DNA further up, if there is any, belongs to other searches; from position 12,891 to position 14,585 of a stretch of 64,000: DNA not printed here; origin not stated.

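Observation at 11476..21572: Six-gene operon coupling a complete nicotinamide-to-NAD salvage route to a radical SAM enzyme and a zeta/AvrRxo1-like kinase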

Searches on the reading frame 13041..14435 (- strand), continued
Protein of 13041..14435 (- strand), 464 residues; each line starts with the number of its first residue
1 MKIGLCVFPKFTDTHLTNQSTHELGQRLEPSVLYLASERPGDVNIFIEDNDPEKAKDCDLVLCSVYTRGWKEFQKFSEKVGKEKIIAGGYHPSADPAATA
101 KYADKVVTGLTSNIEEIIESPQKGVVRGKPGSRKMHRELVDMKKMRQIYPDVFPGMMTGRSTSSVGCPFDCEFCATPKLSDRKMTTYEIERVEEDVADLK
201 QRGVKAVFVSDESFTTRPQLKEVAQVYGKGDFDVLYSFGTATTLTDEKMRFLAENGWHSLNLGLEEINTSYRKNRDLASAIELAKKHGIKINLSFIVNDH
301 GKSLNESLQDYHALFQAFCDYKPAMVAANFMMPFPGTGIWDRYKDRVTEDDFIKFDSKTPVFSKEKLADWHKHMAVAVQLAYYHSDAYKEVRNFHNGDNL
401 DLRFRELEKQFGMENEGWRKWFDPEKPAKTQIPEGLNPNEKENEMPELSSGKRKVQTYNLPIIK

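Call 76: search_protein_families(library=ncbifam, proteins=[L011:9257-9955:+, L012:9317-10708:+, L011:1686-2615:+, L013:9294-9836:+], max_evalue=0.01)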
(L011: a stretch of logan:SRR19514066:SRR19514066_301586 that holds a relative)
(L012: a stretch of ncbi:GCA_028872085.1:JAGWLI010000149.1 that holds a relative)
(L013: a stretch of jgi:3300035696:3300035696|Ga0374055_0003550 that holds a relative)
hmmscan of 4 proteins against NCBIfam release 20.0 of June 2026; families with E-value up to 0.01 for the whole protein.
L011:9257-9955:+ (232 aa): 8 families
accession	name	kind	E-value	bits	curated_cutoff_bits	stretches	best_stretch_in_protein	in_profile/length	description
NF003786.0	PRK05379.1-2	equivalog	1.8e-06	27.4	397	1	53-139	219-302/354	bifunctional nicotinamide-nucleotide adenylyltransferase/Nudix hydroxylase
NF003787.0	PRK05379.1-4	equivalog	4.1e-05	22.7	449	1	54-121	210-272/346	bifunctional nicotinamide-nucleotide adenylyltransferase/Nudix hydroxylase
NF003788.0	PRK05379.1-5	equivalog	0.00013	21.4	354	1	55-129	216-285/351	bifunctional nicotinamide-nucleotide adenylyltransferase/Nudix hydroxylase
NF003791.0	PRK05379.2-3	equivalog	0.00043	19.6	409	1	54-126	204-271/340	bifunctional nicotinamide-nucleotide adenylyltransferase/Nudix hydroxylase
NF003790.0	PRK05379.2-2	equivalog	0.001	18.2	403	1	51-112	216-272/354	bifunctional nicotinamide mononucleotide adenylyltransferase/ADP-ribose pyrophosphatase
NF003785.0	PRK05379.1-1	equivalog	0.0037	16.5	418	1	54-118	205-264/347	bifunctional nicotinamide-nucleotide adenylyltransferase/Nudix hydroxylase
NF007980.0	PRK10707.1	equivalog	0.0041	16.7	134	1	76-121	59-100/192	CoA pyrophosphatase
TIGR00586.1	mutt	equivalog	0.0073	16.3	97.9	0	54-119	8-69/129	8-oxo-dGTP diphosphatase MutT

L012:9317-10708:+ (463 aa): 15 families
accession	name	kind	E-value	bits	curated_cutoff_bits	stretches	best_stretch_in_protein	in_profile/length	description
NF003786.0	PRK05379.1-2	equivalog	6.6e-16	58.4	397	2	264-339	220-290/354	bifunctional nicotinamide-nucleotide adenylyltransferase/Nudix hydroxylase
NF003791.0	PRK05379.2-3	equivalog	5.1e-12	45.6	409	2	264-339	204-274/340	bifunctional nicotinamide-nucleotide adenylyltransferase/Nudix hydroxylase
NF003787.0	PRK05379.1-4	equivalog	9.4e-12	44.5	449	2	54-199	210-338/346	bifunctional nicotinamide-nucleotide adenylyltransferase/Nudix hydroxylase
NF003790.0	PRK05379.2-2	equivalog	1e-10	41.2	403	2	261-324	216-274/354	bifunctional nicotinamide mononucleotide adenylyltransferase/ADP-ribose pyrophosphatase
NF003785.0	PRK05379.1-1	equivalog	1.9e-10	40.5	418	2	264-337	205-273/347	bifunctional nicotinamide-nucleotide adenylyltransferase/Nudix hydroxylase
NF003788.0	PRK05379.1-5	equivalog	3.9e-10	39.5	354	2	54-127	215-283/351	bifunctional nicotinamide-nucleotide adenylyltransferase/Nudix hydroxylase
NF006530.0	PRK08999.1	equivalog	6.1e-06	25.5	245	0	50-119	4-70/315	Nudix family hydrolase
NF008736.0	PRK11762.1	equivalog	6.8e-06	25.7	169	0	269-323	55-105/186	ADP compounds hydrolase NudE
NF050029.2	TransRepNtr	equivalog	1.7e-05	24.4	400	0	64-112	37-82/245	ADPR responsive transcriptional repressor NtrR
TIGR00586.1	mutt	equivalog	2.7e-05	24.2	97.9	0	54-118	8-68/129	8-oxo-dGTP diphosphatase MutT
NF007980.0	PRK10707.1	equivalog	5.2e-05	22.9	134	0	76-121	59-100/192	CoA pyrophosphatase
NF006961.0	PRK09438.1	equivalog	0.00065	19.2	103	0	94-118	44-70/151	dihydroneopterin triphosphate diphosphatase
NF008044.0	PRK10776.1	equivalog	0.0027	17.6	148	0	55-123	8-72/130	8-oxo-dGTP diphosphatase MutT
TIGR02705.1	nudix_YtkD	equivalog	0.0044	16.6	154.4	0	303-330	56-83/156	RNA deprotection pyrophosphohydrolase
NF001938.0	PRK00714.1-5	equivalog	0.0057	16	116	0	95-112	58-75/172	RNA pyrophosphohydrolase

L011:1686-2615:+ (309 aa): 7 families
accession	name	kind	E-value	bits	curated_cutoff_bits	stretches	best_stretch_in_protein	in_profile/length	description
TIGR02067.1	his_9_HisN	equivalog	2.9e-26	92.5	275.15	1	15-280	8-250/252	histidinol-phosphatase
NF009321.0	PRK12676.1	equivalog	3e-23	82.2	264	2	34-161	34-153/264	bifunctional fructose-bisphosphatase/inositol-phosphate phosphatase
TIGR01331.1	bisphos_cysQ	equivalog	1.5e-20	73.9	228.8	1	8-254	1-227/250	3'(2'),5'-bisphosphate nucleotidase CysQ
NF008027.1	PRK10757.1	equivalog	5.4e-19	68.1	332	1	15-284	11-260/267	inositol-1-monophosphatase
NF008182.0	PRK10931.1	equivalog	1.5e-11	43.8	379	1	8-148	1-134/246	3'(2'),5'-bisphosphate nucleotidase CysQ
NF010678.0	PRK14076.1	equivalog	1.3e-10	40.8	493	1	59-253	56-250/570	bifunctional NADP phosphatase/NAD kinase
TIGR01330.1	bisphos_HAL2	equivalog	1.4e-06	27.4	267.05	0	84-134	136-177/359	3'(2'),5'-bisphosphate nucleotidase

L013:9294-9836:+ (180 aa): 0 families
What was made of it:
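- The Nudix proteins are of the NadM/NrtR type, and the phosphatase is HisN/CysQ/NADP-phosphatase-like (call 76).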

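Call 78: search_solved_structures(query=A2, max_evalue=0.01)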
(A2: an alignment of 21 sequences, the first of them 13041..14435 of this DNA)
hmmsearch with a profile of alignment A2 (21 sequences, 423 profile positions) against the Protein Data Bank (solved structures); distinct sequences matched with E-value up to 0.01: 8.
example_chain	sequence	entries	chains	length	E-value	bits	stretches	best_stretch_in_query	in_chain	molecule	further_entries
6fd2_B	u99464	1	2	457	3.8e-11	45.5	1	125-363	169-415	Putative apramycin biosynthetic oxidoreductase 4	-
9n1b_A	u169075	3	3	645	1.2e-07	33.9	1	156-230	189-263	Radical SAM protein | Radical SAM enzyme CysS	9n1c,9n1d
9ccb_A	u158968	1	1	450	6.6e-07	31.5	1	147-202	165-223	Radical SAM core domain-containing protein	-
7kdx_A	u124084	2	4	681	8.2e-06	27.9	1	160-225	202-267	Methyltransferase TokK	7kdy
7mjz_A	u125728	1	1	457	3.7e-05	25.7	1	120-204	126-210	tRNA-2-methylthio-N(6)-dimethylallyladenosine synthase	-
7mjv_A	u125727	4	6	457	3.7e-05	25.7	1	120-204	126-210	tRNA-2-methylthio-N(6)-dimethylallyladenosine synthase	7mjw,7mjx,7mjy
2qgq_A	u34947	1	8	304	0.0066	18.3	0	158-205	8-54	Protein TM_1862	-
4jc0_A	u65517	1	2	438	0.0097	17.8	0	158-205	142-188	Ribosomal protein S12 methylthiotransferase RimO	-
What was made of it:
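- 13041..14435 (-): Radical SAM enzyme (464 aa) with a CxxxCxxC cluster motif and an N-terminal Rossmann-like (B12-binding-like) domain. AprD4 is its closest characterised relative. It has a cluster-specific C-terminal extension. AprD4 structure 6fd2 E=3.8e-11 with the family profile (call 78).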

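Call 93: search_dna_similar(query=window:13041-14435:-, collection=phages, mode=protein, max_evalue=0.001, max_rows=15)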
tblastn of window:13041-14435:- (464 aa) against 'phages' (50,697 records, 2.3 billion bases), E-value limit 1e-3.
No match.
